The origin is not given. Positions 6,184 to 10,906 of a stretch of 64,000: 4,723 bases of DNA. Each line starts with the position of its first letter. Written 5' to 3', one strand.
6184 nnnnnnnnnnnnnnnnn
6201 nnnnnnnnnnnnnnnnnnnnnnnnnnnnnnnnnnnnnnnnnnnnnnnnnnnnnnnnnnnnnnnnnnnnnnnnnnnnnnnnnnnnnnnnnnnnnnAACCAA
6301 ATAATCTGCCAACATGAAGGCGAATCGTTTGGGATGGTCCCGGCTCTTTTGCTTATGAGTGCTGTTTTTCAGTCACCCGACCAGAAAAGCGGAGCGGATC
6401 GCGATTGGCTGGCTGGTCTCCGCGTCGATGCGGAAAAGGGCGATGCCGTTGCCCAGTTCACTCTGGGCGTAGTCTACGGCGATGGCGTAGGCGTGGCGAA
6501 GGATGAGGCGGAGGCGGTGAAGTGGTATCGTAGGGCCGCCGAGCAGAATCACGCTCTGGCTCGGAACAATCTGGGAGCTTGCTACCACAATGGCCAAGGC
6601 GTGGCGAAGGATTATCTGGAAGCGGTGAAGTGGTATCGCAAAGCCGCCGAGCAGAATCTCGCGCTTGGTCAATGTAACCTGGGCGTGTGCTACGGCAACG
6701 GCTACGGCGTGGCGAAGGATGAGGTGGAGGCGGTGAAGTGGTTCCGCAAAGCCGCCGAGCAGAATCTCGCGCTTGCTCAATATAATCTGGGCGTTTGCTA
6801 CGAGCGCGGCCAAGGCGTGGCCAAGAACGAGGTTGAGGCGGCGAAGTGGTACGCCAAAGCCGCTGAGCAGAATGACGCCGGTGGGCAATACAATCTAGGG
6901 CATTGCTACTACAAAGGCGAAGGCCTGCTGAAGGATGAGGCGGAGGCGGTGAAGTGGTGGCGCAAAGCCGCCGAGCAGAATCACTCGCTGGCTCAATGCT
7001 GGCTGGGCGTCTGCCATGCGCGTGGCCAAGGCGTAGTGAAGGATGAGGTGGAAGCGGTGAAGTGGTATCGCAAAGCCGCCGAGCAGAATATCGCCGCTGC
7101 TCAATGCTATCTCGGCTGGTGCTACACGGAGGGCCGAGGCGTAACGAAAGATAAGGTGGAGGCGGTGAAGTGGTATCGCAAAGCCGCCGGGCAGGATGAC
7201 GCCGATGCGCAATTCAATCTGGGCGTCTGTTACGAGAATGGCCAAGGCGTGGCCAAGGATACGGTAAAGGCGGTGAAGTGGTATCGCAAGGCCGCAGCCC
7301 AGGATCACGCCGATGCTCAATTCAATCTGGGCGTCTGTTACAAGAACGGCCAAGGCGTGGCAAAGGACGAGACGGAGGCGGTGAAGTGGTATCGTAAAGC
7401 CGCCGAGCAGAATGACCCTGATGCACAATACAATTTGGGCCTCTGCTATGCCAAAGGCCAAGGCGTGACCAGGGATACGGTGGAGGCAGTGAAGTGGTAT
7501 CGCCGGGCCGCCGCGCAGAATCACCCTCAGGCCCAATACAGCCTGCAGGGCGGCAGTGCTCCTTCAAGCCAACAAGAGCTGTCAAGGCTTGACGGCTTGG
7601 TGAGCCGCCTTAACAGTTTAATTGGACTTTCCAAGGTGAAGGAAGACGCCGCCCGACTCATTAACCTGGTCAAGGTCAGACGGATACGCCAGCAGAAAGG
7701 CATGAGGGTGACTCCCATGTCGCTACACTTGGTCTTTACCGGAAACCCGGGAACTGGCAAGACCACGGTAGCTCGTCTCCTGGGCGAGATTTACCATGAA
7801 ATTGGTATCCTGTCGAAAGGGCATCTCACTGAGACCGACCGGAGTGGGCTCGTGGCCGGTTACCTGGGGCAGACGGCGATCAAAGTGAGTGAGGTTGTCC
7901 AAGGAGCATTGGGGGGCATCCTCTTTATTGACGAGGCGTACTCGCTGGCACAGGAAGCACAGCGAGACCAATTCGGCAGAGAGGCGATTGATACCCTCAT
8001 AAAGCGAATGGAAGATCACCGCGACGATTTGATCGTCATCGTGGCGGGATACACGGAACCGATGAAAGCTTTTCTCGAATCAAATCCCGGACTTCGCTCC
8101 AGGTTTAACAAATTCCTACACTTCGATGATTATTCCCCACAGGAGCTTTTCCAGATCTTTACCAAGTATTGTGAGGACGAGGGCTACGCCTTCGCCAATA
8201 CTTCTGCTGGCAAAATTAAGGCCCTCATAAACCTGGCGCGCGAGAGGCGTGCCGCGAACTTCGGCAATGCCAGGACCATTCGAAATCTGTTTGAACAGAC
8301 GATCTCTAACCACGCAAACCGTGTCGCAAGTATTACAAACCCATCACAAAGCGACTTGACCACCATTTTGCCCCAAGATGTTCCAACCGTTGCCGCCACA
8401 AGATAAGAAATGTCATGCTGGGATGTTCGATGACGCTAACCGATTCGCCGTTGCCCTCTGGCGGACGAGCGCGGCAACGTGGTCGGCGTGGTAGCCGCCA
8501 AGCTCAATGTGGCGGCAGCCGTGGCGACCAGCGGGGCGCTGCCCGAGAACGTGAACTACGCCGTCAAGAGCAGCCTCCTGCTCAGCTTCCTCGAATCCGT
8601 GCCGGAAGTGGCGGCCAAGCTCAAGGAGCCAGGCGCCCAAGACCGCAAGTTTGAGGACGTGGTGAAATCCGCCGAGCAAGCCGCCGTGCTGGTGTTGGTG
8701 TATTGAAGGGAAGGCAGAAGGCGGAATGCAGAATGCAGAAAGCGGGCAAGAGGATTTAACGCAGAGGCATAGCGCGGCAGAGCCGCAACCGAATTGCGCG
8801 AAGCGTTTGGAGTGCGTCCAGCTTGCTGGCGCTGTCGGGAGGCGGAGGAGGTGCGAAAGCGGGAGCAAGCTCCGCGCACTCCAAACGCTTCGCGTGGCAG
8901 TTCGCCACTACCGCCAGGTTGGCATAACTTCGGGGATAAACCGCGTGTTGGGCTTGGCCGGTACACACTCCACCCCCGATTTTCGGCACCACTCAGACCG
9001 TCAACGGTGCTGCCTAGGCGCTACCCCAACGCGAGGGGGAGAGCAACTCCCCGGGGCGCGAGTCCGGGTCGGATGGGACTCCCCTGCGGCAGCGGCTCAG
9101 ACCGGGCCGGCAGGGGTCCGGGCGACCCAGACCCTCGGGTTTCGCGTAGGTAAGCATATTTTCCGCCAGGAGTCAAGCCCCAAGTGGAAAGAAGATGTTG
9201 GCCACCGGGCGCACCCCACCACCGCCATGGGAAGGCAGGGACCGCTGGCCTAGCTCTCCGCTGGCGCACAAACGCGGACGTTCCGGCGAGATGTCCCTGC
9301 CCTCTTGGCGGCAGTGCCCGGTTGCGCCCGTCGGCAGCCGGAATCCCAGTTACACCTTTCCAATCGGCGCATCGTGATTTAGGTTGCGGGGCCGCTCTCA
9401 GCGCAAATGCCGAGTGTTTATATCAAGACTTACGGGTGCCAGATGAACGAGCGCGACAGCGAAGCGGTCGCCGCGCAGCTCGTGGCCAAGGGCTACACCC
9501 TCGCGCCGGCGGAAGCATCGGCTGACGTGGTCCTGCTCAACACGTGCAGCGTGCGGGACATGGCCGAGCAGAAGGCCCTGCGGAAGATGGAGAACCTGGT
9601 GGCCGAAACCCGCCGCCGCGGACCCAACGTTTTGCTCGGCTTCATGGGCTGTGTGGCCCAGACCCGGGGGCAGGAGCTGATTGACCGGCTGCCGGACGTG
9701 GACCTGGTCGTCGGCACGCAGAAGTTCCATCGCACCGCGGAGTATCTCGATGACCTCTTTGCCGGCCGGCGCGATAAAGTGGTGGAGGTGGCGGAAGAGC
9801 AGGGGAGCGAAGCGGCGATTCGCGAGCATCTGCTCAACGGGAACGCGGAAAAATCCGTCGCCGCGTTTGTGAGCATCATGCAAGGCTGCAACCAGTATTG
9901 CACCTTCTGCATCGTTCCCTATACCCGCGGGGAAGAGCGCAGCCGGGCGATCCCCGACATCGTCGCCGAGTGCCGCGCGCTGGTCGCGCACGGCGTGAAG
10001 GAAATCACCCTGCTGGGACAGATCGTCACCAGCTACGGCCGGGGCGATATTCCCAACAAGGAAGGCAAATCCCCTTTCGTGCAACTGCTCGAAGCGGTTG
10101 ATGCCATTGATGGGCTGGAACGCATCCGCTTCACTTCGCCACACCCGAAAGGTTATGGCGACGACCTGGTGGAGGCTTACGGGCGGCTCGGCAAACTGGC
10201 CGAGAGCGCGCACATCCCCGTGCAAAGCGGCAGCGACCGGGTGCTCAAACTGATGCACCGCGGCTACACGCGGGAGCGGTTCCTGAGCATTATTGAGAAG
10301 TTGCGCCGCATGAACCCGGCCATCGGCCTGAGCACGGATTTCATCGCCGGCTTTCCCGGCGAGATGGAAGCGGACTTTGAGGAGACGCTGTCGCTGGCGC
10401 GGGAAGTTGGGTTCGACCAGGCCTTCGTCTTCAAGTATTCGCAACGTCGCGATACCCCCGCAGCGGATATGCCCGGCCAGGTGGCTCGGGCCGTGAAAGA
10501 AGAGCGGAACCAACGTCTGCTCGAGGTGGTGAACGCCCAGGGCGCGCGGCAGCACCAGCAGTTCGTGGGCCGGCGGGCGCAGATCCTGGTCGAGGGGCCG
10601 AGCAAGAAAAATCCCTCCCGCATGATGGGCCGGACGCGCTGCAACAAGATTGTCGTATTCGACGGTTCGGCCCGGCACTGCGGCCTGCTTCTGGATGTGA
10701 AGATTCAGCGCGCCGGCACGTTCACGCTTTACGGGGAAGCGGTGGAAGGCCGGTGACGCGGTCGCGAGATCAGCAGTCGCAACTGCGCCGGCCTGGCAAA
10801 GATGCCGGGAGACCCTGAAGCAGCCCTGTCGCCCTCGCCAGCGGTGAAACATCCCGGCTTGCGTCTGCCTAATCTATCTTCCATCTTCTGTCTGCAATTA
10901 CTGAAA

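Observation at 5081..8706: Low-GC three-gene cassette (HEPN-like, Cys/His/Asp protein, Sel1x10-AAA+ ATPase): candidate undescribed defence or stress module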

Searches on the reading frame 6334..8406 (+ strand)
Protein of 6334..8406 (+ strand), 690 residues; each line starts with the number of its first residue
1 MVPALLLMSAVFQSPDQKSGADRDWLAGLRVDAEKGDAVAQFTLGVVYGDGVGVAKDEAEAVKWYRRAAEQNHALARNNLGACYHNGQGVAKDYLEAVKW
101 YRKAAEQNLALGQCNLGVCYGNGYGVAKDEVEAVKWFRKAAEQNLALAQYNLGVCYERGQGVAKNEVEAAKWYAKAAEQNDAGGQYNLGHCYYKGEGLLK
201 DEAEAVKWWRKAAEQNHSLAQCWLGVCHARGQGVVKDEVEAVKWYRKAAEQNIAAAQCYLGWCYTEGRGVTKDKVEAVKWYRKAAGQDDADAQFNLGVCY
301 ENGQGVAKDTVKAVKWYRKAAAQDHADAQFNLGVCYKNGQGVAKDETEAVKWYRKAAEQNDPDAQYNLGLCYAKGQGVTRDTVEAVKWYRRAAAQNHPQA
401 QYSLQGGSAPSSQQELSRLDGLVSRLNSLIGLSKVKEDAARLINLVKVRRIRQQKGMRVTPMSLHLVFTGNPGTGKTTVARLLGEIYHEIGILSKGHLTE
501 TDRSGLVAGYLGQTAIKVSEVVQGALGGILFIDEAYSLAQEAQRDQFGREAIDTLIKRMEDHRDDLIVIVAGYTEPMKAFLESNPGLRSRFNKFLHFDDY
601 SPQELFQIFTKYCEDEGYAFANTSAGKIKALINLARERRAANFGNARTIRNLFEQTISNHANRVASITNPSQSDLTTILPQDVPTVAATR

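Call 3: search_protein_families(library=pfam, proteins=[window:6334-8406:+], max_evalue=1)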
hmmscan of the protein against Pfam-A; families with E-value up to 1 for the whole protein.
window:6334-8406:+ (690 aa): 30 families (the best 25 are shown)
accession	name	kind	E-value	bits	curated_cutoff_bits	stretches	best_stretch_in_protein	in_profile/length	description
PF08238.18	Sel1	-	1.7e-121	392.8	30.7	10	290-325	1-36/36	Sel1 repeat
PF17866.7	AAA_lid_6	-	6.3e-18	65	24.3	1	628-683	7-60/60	AAA lid domain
PF00004.35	AAA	-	6e-16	59.5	21.2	1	467-597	2-129/131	ATPase family associated with various cellular activities (AAA)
PF08289.16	Flu_M1_C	-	3.4e-11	43.6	22.3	1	57-104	40-86/97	Influenza Matrix protein (M1) C-terminal domain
PF13414.12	TPR_11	-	3.7e-11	43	26.8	2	347-374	11-40/42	TPR repeat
PF13432.12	TPR_16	-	4.5e-11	43.4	32.7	3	348-398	15-62/65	Tetratricopeptide repeat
PF13431.12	TPR_17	-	6.6e-07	29.6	24.4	0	358-374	9-25/34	Tetratricopeptide repeat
PF07184.16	CTV_P33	-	4.4e-05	23.1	25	1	233-266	185-218/303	Citrus tristeza virus P33 protein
PF13174.12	TPR_6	-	0.00043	21.2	26.3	0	363-387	1-21/33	Tetratricopeptide repeat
PF13401.12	AAA_22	-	0.00068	20.4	27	1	465-488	7-30/130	AAA domain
PF07728.20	AAA_5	-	0.0013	19.2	22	1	465-543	1-83/139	AAA domain (dynein-related subfamily)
PF20308.4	TPR-S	-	0.0028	18.6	27.6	2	276-367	4-94/102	Tetratricopeptide Repeats-Sensor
PF22277.2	EncFtn-like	-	0.0029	17.8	27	0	235-250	23-38/85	EncFtn-like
PF20720.3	nSTAND3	-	0.0048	17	27.2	1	465-565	19-104/155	Novel STAND NTPase 3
PF05496.18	RuvB_N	-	0.0079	16.4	27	1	463-567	33-116/159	Holliday junction DNA helicase RuvB P-loop domain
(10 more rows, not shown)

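Call 4: search_protein_families(library=padloc, proteins=[window:6334-8406:+], max_evalue=1)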
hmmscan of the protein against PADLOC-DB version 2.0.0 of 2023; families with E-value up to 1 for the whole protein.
window:6334-8406:+ (690 aa): 12 families
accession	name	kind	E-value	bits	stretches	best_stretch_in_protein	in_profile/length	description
PDLC00915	TRIP13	-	2.9e-07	28.2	1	450-525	50-125/302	TRIP13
PDLC03838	DolB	-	3.1e-07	28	2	586-660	291-366/375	-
PDLC02196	IetA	-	1.3e-06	26.1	1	433-614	95-266/374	-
PDLC04232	IetA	-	6.4e-05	20.5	1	421-542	77-190/330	-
PDLC00914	TRIP13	-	7.4e-05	20.3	1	466-639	74-252/302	TRIP13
PDLC04140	mad8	-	0.00011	19.8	2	461-483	25-47/314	mads_8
PDLC02913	ATPase_I-A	-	0.00021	18.6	1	354-481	7-92/508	-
PDLC00284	PtuA1|PtuA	-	0.00027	17.9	0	29-71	12-54/545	AAA ATPase domain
PDLC02195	IetA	-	0.00078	16.8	1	457-539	132-208/395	-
PDLC04606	PDC-M37B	-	0.0017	15.6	1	419-495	135-206/390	-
PDLC05079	PDC-S73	-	0.058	10.1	1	465-487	193-215/752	-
PDLC02911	VakA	-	0.059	11.9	1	465-484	4-23/163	-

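Call 5: search_protein_families(library=ncbifam, proteins=[window:6334-8406:+], max_evalue=1)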
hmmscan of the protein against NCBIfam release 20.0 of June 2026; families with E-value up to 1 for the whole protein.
window:6334-8406:+ (690 aa): 37 families (the best 25 are shown)
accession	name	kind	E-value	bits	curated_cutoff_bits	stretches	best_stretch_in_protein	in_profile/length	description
TIGR02881.1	spore_V_K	equivalog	4.1e-86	288.2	422.95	1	424-682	3-260/261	stage V sporulation protein K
TIGR03922.1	T7SS_EccA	equivalog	1.9e-71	241.3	466.65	1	425-683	274-548/557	type VII secretion AAA-ATPase EccA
TIGR02880.1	cbbX_cfxQ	equivalog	1e-68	231.7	459.25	1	424-683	18-278/284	CbbX protein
NF033786.1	phenyl_MerG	equivalog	2e-64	217.5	350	6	296-400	71-184/217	phenylmercury resistance protein MerG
NF045484.1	TransRegExoR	equivalog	8.4e-30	103.9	450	8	60-114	61-115/267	exopolysaccharide production regulator ExoR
NF038194.1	AlgK_TPR_lipo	equivalog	5.3e-21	74.8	700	3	285-402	293-409/448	alginate biosynthesis TPR repeat lipoprotein AlgK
NF047621.1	FlgprotMotXVib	equivalog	2e-17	63.4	330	6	229-324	83-178/211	flagellar protein MotX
TIGR00635.1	ruvB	equivalog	3.8e-05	22.9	299.05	1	464-613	31-172/305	Holliday junction branch migration DNA helicase RuvB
NF000868.0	PRK00080.1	equivalog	0.00017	20.6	282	1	463-615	51-195/330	Holliday junction branch migration DNA helicase RuvB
NF042959.1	IteA_antiphage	equivalog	0.00095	18.4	510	1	460-541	122-198/367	anti-phage ATPase IteA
NF001679.0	PRK00440.1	equivalog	0.0012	18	303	1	465-544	41-121/322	replication factor C small subunit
TIGR01448.2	helicase_RecD2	equivalog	0.0019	16.4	500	1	453-490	321-358/713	SF1B family DNA helicase RecD2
TIGR02903.1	spore_lon_C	equivalog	0.0024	16.5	678.8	1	459-485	171-197/615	Lon family ATP-dependent protease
TIGR02397.1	dnaX_nterm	equivalog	0.0051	16.1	250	1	466-484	39-57/355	DNA polymerase III subunit gamma/tau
NF002500.0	PRK01833.1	equivalog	0.0066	16.8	115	0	268-295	26-54/74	Sec-independent protein translocase subunit TatA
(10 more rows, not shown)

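Call 8: search_protein_families(library=phrogs, proteins=[window:6334-8406:+], max_evalue=1)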
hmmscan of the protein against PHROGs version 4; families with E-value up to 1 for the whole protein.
window:6334-8406:+ (690 aa): 20 families
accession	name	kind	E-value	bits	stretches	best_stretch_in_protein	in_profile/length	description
phrog_8741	-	unknown function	5.1e-133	445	3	164-324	92-252/380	-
phrog_4339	-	unknown function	1.1e-33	118.1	1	405-674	274-521/552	-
phrog_7590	-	unknown function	5.9e-14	53.4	5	91-178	68-151/234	-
phrog_3757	-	unknown function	6.5e-10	39.9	1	428-662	94-313/367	-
phrog_168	-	DNA, RNA and nucleotide metabolism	2.5e-08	34.9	1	465-632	44-193/314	clamp loader of DNA polymerase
phrog_4871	-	other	8.1e-06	25.5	1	466-635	216-391/764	ATP-dependent protease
phrog_10401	-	other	0.0001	22.1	1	465-617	462-604/667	ATPase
phrog_35931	-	unknown function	0.00022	22.7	0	265-285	24-44/96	-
phrog_5846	-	DNA, RNA and nucleotide metabolism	0.00054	20.3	1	463-628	38-181/380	clamp loader of DNA polymerase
phrog_139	-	other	0.0094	16.4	1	454-487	74-107/342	deoxynucleoside monophosphate kinase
phrog_7485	-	unknown function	0.0094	15.9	1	464-487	228-251/430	-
phrog_6841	-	unknown function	0.011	15.7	1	526-603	165-236/470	-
phrog_1979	-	unknown function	0.012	15.9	1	421-488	89-149/380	-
phrog_9172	-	unknown function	0.023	14.5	1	466-539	110-179/509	-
phrog_35683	-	unknown function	0.026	14.4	0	116-150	73-107/471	-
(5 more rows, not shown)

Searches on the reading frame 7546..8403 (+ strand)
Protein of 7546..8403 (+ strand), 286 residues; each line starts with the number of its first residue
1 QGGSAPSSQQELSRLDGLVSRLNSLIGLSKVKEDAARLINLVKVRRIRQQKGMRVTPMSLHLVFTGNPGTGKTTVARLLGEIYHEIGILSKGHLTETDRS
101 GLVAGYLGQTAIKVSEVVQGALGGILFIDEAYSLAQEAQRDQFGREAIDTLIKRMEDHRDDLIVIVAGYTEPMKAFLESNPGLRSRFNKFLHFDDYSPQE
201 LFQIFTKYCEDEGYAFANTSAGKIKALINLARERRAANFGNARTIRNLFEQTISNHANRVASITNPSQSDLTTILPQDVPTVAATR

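Call 54: find_related_loci(query=window:7546-8403:+, collection=metagenome_contigs, flank=7000)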
Query window:7546-8403:+ (286 aa) in metagenome_contigs; peptide patterns used: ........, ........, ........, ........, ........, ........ (x = any residue, [..] = any of these).
600 stretches matched a pattern (row limit reached: there are more); 588 encode a relative of the query (tblastn E <= 1e-3); the best 80 are kept; 80 distinct loci.
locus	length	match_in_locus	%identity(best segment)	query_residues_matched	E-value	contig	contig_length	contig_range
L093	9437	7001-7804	59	15-282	3e-105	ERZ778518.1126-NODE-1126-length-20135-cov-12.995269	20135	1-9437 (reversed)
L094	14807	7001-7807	56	11-279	9e-105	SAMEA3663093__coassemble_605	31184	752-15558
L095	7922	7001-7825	55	5-279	3e-104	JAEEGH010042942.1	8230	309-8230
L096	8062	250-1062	56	6-278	2e-101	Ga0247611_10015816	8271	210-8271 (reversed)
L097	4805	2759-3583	54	4-278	7e-102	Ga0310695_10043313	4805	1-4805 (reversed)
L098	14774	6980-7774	56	15-279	4e-101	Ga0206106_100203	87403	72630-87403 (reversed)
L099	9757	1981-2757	57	19-279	2e-100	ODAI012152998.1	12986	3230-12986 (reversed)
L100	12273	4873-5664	55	15-278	5e-98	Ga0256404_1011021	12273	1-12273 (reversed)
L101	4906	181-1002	53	11-283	1e-97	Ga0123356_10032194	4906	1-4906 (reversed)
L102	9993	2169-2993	55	9-282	2e-97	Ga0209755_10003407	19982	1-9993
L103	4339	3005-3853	52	3-284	3e-97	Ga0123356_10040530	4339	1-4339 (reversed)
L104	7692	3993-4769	57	19-279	4e-97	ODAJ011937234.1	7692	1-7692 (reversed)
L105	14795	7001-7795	54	15-279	1e-96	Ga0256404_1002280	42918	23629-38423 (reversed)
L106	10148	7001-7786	56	15-272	5e-96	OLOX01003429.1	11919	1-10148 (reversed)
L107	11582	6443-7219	55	19-278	2e-95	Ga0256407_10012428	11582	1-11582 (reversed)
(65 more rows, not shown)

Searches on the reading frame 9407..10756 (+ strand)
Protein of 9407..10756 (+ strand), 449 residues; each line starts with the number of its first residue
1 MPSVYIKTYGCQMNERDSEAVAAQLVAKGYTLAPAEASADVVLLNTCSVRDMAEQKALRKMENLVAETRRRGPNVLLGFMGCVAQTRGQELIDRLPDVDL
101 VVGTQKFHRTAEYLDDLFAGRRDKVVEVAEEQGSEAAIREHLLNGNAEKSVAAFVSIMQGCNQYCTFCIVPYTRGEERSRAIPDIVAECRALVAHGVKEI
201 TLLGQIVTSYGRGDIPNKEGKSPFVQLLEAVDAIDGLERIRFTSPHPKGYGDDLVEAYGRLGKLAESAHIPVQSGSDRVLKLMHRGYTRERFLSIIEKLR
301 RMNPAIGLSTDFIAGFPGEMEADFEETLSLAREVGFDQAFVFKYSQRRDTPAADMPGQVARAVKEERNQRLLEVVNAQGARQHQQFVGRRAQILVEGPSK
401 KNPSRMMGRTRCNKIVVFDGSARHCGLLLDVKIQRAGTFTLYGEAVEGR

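Call 83: search_protein_families(library=pfam, proteins=[window:9407-10756:+], max_evalue=0.00001)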
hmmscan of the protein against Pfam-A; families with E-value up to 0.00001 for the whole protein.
window:9407-10756:+ (449 aa): 3 families
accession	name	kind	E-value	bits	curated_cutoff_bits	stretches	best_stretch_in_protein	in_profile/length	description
PF00919.26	UPF0004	-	2.6e-28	98.3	27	1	4-103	2-98/98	Uncharacterized protein family UPF0004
PF04055.27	Radical_SAM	-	5.7e-27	95.4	29.5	1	155-330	1-165/166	Radical SAM superfamily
PF01938.26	TRAM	-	4.6e-08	33.2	21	1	385-446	2-61/61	TRAM domain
